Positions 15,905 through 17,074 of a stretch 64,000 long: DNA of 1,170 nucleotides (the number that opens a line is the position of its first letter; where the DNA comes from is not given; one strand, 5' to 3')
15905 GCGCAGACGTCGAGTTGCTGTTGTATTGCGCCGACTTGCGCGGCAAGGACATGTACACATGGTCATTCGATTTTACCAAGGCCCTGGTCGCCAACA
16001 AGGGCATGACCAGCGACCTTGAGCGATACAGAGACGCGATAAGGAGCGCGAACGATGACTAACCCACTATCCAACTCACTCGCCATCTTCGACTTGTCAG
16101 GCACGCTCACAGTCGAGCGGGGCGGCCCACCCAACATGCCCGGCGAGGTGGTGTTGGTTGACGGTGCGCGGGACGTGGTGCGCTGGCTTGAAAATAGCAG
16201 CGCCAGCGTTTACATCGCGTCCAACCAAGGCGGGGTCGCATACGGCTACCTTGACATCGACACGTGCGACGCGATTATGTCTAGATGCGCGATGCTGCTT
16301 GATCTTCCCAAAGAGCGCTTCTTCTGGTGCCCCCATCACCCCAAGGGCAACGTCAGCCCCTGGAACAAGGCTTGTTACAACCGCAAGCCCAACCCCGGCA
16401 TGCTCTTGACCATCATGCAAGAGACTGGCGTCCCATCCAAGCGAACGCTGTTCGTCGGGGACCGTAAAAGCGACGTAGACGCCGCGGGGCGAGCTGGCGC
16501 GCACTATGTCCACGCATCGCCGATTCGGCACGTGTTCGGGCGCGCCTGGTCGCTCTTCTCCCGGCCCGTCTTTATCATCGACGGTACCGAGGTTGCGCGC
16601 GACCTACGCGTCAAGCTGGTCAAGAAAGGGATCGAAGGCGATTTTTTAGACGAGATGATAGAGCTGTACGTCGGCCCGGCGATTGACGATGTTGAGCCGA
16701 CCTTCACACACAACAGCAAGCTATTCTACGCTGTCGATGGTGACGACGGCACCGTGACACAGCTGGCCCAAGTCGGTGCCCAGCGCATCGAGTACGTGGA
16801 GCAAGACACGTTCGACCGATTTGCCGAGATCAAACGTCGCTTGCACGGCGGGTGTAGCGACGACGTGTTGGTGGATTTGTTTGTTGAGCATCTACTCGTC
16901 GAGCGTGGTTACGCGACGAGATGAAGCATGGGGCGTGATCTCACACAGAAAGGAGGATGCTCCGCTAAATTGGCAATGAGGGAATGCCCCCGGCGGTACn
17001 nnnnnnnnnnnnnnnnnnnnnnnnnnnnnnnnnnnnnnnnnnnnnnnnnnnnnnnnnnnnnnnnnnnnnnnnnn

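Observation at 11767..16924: RNA-repair-like gene set: KxDG ligase, HAD 3'-phosphatase-like enzyme, plus the 2H phosphoesterase elsewhere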

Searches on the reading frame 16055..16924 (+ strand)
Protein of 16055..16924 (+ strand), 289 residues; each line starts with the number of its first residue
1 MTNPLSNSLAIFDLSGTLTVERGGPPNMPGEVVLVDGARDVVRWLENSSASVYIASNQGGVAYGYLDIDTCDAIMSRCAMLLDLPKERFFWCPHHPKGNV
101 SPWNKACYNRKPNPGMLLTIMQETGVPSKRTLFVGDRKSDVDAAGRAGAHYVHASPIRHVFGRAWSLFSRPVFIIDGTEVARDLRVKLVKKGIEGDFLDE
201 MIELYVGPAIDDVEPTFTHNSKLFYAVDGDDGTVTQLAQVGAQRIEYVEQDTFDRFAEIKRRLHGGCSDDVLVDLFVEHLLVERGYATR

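Call 3: search_protein_families(library=pfam, proteins=[window:16055-16924:+], max_evalue=0.1)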
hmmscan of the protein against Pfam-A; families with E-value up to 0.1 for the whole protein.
window:16055-16924:+ (289 aa): 4 families
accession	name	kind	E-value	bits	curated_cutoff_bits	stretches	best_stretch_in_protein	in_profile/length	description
PF13242.12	Hydrolase_like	-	2e-10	40.9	22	1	110-152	3-46/75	HAD-hyrolase-like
PF13419.12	HAD_2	-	4.3e-08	33.9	23.8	1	107-152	131-176/178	Haloacid dehalogenase-like hydrolase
PF00702.32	Hydrolase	-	7.9e-08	33.4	26.4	1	106-148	151-191/191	haloacid dehalogenase-like hydrolase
PF08645.17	PNK3P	-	1.9e-05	24.9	22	1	9-146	2-129/161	Polynucleotide kinase 3 phosphatase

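Call 5: search_protein_families(library=phrogs, proteins=[window:16055-16924:+], max_evalue=0.01)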
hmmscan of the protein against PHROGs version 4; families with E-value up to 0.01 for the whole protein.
window:16055-16924:+ (289 aa): 1 family
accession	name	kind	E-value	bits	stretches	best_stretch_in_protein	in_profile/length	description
phrog_8468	-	other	0.002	19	0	111-154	149-192/221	HAD-superfamily hydrolase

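Call 6: search_protein_families(library=ncbifam, proteins=[window:16055-16924:+], max_evalue=0.1)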
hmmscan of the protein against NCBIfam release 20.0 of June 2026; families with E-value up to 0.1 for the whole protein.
window:16055-16924:+ (289 aa): 29 families (the best 25 are shown)
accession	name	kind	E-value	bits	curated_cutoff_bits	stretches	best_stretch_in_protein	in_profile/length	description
NF006506.0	PRK08942.1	equivalog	8.1e-20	71.1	178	1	8-149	4-141/182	D-glycero-beta-D-manno-heptose 1,7-bisphosphate 7-phosphatase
TIGR01662.1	HAD-SF-IIIA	subfamily_domain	1.7e-19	70.3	44.6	1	9-153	2-137/141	HAD-IIIA family hydrolase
TIGR01656.1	Histidinol-ppas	subfamily_domain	4.5e-19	68.8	84.15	1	11-150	4-141/149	histidinol-phosphate phosphatase domain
TIGR00213.1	GmhB_yaeD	subfamily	1.2e-13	51.1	149.6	1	12-145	6-140/176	D-glycero-beta-D-manno-heptose 1,7-bisphosphate 7-phosphatase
NF050049.1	HBPPhtaseGmhB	domain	2.5e-09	37.2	250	1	34-147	29-136/171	D-glycero-alpha-D-manno-heptose-1,7-bisphosphate 7-phosphatase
NF005264.0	PRK06769.1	equivalog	9.8e-09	35.2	217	1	27-152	22-134/175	HAD-IIIA family hydrolase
NF009698.0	PRK13223.1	equivalog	3.4e-08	33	466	1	109-154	155-200/272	phosphoglycolate phosphatase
TIGR01509.1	HAD-SF-IA-v3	subfamily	1.7e-07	31.5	29.4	1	109-153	109-153/154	HAD-IA family hydrolase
NF009695.0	PRK13222.1-2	equivalog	1.4e-06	27.9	225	1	108-152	147-191/226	phosphoglycolate phosphatase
TIGR01449.2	PGP_bact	equivalog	6.7e-06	25.8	180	1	108-152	138-182/213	phosphoglycolate phosphatase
NF009694.0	PRK13222.1-1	equivalog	9.3e-06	25.1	415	1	108-167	164-222/252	phosphoglycolate phosphatase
TIGR01549.1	HAD-SF-IA-v1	subfamily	2.9e-05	24.5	23.3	1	108-148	111-149/149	HAD-IA family hydrolase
TIGR01664.1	DNA-3'-Pase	equivalog_domain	5.4e-05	23.2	107.65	1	34-137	43-136/167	DNA 3'-phosphatase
NF009697.0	PRK13222.1-4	equivalog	0.00013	21.4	327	1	109-152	148-191/232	phosphoglycolate phosphatase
TIGR03351.1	PhnX-like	hypoth_equivalog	0.00024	21.2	218.9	1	111-152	145-187/220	phosphonatase-like hydrolase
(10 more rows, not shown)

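Call 10: search_solved_structures(query=window:16055-16924:+, max_evalue=1, show_alignments=3)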
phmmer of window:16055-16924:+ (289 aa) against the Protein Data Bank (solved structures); distinct sequences matched with E-value up to 1: 18.
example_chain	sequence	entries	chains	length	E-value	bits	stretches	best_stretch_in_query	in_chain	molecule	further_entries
3l8e_A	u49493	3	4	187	5.1e-16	61.9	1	11-147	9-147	D,D-heptose 1,7-bisphosphate phosphatase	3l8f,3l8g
2gmw_A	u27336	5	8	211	6.5e-16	61.6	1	11-147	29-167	D,D-heptose 1,7-bisphosphate phosphatase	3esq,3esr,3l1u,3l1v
2o2x_A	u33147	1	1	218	1.3e-10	44.1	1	11-149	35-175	hypothetical protein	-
4pnh_A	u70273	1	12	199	5e-10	42.3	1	6-148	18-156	D,D-heptose 1,7-bisphosphate phosphatase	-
3l8h_A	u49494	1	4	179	9.1e-09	38.1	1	9-149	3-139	Putative haloacid dehalogenase-like hydrolase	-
2go7_A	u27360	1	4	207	0.00039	22.9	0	30-66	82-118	hydrolase, haloacid dehalogenase-like family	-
2msn_A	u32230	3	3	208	0.0004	22.9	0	30-66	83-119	Hydrolase, haloacid dehalogenase-like family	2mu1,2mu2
4rn3_A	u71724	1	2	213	0.023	17.1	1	108-153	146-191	HAD superfamily hydrolase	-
2hdo_A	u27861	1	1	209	0.077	15.4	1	109-149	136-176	Phosphoglycolate phosphatase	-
2nyv_A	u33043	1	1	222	0.22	13.9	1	109-150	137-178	Phosphoglycolate phosphatase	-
2yy6_A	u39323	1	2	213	0.22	13.9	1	109-150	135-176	phosphoglycolate phosphatase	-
2ybd_A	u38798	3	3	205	0.29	13.5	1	111-151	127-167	HYDROLASE, HALOACID DEHALOGENASE-LIKE FAMILY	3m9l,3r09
3kbb_A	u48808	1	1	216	0.49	12.8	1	106-154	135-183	Phosphorylated carbohydrates phosphatase TM_1254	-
4ex6_A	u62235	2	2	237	0.5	12.7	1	109-149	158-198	AlnB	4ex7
2i6x_A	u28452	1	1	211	0.65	12.3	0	110-151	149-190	Hydrolase, haloacid dehalogenase-like family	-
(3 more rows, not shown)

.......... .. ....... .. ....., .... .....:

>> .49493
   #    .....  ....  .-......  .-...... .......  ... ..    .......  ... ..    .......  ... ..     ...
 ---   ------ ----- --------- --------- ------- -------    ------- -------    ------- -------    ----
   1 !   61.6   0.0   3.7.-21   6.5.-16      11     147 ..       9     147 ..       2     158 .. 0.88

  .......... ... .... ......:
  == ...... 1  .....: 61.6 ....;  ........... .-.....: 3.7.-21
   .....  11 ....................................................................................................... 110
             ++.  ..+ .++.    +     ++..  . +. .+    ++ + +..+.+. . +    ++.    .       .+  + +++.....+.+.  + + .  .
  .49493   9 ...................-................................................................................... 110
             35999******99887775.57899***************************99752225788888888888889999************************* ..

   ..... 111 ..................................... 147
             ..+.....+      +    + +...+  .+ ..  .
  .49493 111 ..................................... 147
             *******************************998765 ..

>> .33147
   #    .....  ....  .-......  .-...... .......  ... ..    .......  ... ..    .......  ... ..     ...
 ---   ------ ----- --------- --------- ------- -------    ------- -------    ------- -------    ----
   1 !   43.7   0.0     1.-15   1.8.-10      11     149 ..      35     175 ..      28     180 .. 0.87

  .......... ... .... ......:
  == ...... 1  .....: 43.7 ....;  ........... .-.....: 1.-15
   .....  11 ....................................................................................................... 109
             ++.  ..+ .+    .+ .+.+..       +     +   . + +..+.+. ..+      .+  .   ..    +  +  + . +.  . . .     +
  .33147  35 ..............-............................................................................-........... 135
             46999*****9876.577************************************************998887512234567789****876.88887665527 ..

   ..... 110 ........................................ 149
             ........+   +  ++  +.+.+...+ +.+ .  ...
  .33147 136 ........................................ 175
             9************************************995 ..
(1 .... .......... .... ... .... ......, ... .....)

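Call 13: search_dna_similar(query=window:16055-16924:+, collection=phages, mode=protein, max_rows=30, max_evalue=0.001)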
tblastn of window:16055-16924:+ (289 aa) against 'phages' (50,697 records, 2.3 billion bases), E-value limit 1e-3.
Records with a match: 7; places in all: 7; records where one place covers at least 80% of the query: 0.
Best place of each record, by identity: <60% 7.
By first word of the organism name: Bacteriophage 4; uncultured 2; Salmonella 1.
By host as written in the record: - 6; Homo sapiens 1.
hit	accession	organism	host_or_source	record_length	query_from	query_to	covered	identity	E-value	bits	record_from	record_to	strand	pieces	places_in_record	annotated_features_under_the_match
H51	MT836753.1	Bacteriophage sp.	human fecal samples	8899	10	214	71%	25.9%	9e-10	65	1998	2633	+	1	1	record has no annotation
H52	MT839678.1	Bacteriophage sp.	human fecal samples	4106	5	149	50%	32.7%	8e-10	65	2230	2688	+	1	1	record has no annotation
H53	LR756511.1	uncultured phage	metagenomic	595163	6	152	51%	28.2%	1e-6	56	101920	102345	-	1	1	record has no annotation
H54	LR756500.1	uncultured phage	metagenomic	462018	5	163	55%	25.8%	9e-7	56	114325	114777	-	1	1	record has no annotation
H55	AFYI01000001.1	Salmonella enterica subsp. enterica serovar Infantis str. ...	Homo sapiens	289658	10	147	48%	29.6%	5e-12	72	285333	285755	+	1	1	D,D-heptose 1,7-bisphosphate phosphatase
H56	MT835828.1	Bacteriophage sp.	human fecal samples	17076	31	149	41%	31.0%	6e-7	57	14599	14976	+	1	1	record has no annotation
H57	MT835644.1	Bacteriophage sp.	human fecal samples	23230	31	149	41%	30.3%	1e-8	62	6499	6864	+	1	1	record has no annotation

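Call 15: find_homologous_proteins(query=window:16055-16924:+, max_evalue=0.001)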
Query window:16055-16924:+ (289 aa): 39 proteins with E <= 0.001 among 2552 candidates.
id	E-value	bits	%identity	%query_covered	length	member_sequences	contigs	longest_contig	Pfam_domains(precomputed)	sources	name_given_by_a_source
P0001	4.1e-196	668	100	100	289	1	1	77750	PF13419.13,PF00702.33,PF08645.18,PF13242.13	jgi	jgi:D-glycero-D-manno-heptose 1,7-bisphosphate phosphatase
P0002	1.9e-90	321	80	60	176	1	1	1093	PF13419.13,PF13242.13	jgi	jgi:hypothetical protein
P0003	7.3e-26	109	40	58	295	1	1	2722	PF13419.13,PF00702.33,PF08645.18,PF13242.13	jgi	jgi:D-glycero-D-manno-heptose 1,7-bisphosphate phosphatase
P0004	7.9e-20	89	37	56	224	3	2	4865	PF13419.13,PF00702.33,PF08645.18,PF13242.13,PF12710.14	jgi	jgi:D-glycero-D-manno-heptose 1,7-bisphosphate phosphatase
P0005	2.8e-19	87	38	54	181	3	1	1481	PF13419.13,PF00702.33,PF08645.18,PF13242.13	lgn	-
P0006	7.8e-18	83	38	56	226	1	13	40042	PF13419.13,PF00702.33,PF08645.18,PF13242.13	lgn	-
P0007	3.5e-17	81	39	48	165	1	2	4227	PF13419.13,PF00702.33,PF08645.18,PF13242.13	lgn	-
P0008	4.0e-17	80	38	53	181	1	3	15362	PF13419.13,PF00702.33,PF08645.18,PF13242.13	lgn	-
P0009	6.6e-17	80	39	45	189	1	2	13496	PF13419.13,PF00702.33,PF08645.18,PF13242.13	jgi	jgi:D-glycero-D-manno-heptose 1,7-bisphosphate phosphatase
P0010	2.3e-16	78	36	52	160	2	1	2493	PF13419.13,PF00702.33,PF08645.18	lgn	-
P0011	4.2e-16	77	35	52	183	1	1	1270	PF13419.13,PF00702.33,PF13242.13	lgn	-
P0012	1.7e-15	75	39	50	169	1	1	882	PF13419.13,PF00702.33,PF08645.18,PF13242.13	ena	-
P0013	2.2e-15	75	39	51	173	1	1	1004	PF13419.13,PF00702.33,PF08645.18,PF13242.13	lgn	-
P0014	2.4e-15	75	41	50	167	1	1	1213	PF13419.13,PF00702.33,PF08645.18,PF13242.13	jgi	jgi:D-glycero-D-manno-heptose 1,7-bisphosphate phosphatase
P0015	2.7e-15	74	38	52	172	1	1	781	PF13419.13,PF00702.33,PF08645.18,PF13242.13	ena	-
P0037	7.2e-5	40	31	51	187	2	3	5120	PF13419.13,PF00702.33,PF08645.18,PF13242.13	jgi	jgi:HAD superfamily hydrolase (TIGR01662 family)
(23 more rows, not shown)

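Call 19: find_encoding_contigs(protein=P0006, flank=10000, max_places=4)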
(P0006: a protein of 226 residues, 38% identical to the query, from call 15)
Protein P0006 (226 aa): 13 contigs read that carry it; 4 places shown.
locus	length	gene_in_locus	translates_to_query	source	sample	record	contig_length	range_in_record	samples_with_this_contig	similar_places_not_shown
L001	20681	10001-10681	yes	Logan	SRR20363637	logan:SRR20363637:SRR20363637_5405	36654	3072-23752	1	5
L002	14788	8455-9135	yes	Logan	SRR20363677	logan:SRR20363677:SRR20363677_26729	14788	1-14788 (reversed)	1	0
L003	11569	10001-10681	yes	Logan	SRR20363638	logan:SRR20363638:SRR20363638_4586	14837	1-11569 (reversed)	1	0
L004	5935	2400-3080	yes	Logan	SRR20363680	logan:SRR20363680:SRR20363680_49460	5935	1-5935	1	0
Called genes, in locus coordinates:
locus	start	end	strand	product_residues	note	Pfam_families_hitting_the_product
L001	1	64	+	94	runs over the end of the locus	-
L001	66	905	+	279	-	PF01555:N6_N4_Mtase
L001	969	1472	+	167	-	-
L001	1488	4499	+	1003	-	PF14890:Intein_splicing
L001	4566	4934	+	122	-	-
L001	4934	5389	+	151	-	-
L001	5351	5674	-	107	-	-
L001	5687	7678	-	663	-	-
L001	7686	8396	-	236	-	-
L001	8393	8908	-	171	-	-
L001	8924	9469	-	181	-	-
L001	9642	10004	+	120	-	-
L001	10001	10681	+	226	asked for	PF08645:PNK3P, PF00702:Hydrolase (weak), PF13419:HAD_2, PF13242:Hydrolase_like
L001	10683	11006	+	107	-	-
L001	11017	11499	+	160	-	-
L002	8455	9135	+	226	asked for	PF08645:PNK3P, PF00702:Hydrolase (weak), PF13419:HAD_2, PF13242:Hydrolase_like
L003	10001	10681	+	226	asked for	PF08645:PNK3P, PF00702:Hydrolase (weak), PF13419:HAD_2, PF13242:Hydrolase_like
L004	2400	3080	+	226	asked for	PF08645:PNK3P, PF00702:Hydrolase (weak), PF13419:HAD_2, PF13242:Hydrolase_like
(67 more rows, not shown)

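Call 20: find_encoding_contigs(protein=P0008, flank=8000, max_places=3)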
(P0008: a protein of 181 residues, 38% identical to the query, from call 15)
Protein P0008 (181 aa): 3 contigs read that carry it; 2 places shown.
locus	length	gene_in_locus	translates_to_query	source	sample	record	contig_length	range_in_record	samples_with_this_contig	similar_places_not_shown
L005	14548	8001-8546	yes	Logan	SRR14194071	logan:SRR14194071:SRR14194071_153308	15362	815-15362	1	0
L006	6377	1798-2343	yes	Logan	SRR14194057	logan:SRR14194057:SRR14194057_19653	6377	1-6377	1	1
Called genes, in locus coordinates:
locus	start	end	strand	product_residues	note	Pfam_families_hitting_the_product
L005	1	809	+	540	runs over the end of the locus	?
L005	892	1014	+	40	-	-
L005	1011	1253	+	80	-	-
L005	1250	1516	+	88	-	-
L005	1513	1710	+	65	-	-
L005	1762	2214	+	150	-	PF15891:Nuc_deoxyri_tr2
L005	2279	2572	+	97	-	-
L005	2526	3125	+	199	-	-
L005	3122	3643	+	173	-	-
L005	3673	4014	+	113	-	-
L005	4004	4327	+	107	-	-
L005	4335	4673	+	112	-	-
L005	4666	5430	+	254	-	PF07505:DUF5131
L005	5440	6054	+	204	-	-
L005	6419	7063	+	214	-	-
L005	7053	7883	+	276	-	PF20691:TAGT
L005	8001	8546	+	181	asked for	PF08645:PNK3P, PF00702:Hydrolase, PF13419:HAD_2 (weak), PF13242:Hydrolase_like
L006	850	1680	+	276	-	PF20691:TAGT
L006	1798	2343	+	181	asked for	PF08645:PNK3P, PF00702:Hydrolase, PF13419:HAD_2 (weak), PF13242:Hydrolase_like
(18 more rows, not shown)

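Call 21: find_encoding_contigs(protein=P0003, flank=5000, max_places=2)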
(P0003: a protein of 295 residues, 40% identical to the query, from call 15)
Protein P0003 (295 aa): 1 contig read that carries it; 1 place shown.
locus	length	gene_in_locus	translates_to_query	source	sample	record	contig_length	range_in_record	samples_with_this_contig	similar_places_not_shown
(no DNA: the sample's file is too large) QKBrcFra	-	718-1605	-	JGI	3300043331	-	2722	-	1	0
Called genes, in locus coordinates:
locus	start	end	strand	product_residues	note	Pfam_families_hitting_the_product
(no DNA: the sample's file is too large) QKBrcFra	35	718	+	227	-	-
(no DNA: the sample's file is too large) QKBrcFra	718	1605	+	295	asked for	PF08645:PNK3P (weak), PF00702:Hydrolase, PF13242:Hydrolase_like (weak), PF13419:HAD_2 (weak)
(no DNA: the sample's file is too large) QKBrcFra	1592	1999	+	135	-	-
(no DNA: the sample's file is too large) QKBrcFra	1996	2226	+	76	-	-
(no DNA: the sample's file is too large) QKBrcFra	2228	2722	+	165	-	?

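Call 43: search_solved_structures(query=A3, max_evalue=1, show_alignments=0)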
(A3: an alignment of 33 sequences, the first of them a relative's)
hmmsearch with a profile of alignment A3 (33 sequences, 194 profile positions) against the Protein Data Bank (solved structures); distinct sequences matched with E-value up to 1: 143 (the best 60 are shown).
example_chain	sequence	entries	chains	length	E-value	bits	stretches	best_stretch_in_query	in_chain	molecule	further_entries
3l8e_A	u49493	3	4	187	5.1e-36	127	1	5-152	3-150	D,D-heptose 1,7-bisphosphate phosphatase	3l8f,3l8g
2gmw_A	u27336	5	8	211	5.9e-36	126.8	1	4-152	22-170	D,D-heptose 1,7-bisphosphate phosphatase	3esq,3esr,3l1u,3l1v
4pnh_A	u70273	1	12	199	2.5e-30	108.4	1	4-151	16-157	D,D-heptose 1,7-bisphosphate phosphatase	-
3l8h_A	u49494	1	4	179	7.4e-29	103.6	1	7-153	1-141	Putative haloacid dehalogenase-like hydrolase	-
2o2x_A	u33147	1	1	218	5.7e-26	94.2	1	8-156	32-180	hypothetical protein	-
2fpr_A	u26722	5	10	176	6.8e-20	74.4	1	8-152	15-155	Histidine biosynthesis bifunctional protein hisB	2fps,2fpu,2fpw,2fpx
1yj5_A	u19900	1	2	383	5.1e-17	65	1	8-140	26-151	5' polynucleotide kinase-3' phosphatase catalytic domain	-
3zvl_A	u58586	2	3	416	6.2e-17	64.7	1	7-140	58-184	BIFUNCTIONAL POLYNUCLEOTIDE PHOSPHATASE/KINASE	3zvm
3zvn_A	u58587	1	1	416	7e-16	61.3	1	8-140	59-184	BIFUNCTIONAL POLYNUCLEOTIDE PHOSPHATASE/KINASE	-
3u7g_A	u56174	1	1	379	1.7e-15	60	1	8-140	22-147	Bifunctional polynucleotide phosphatase/kinase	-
3u7e_B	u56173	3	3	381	1.7e-15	60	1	8-140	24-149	Bifunctional polynucleotide phosphatase/kinase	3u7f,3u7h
2hdo_A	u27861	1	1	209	7.1e-13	51.5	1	106-156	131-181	Phosphoglycolate phosphatase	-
2hi0_A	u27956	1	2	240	2.7e-11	46.3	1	107-157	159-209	Putative phosphoglycolate phosphatase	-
2hsz_A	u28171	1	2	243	8.4e-11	44.7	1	113-153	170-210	novel predicted phosphatase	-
2nyv_A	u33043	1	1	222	1.2e-09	40.9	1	112-156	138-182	Phosphoglycolate phosphatase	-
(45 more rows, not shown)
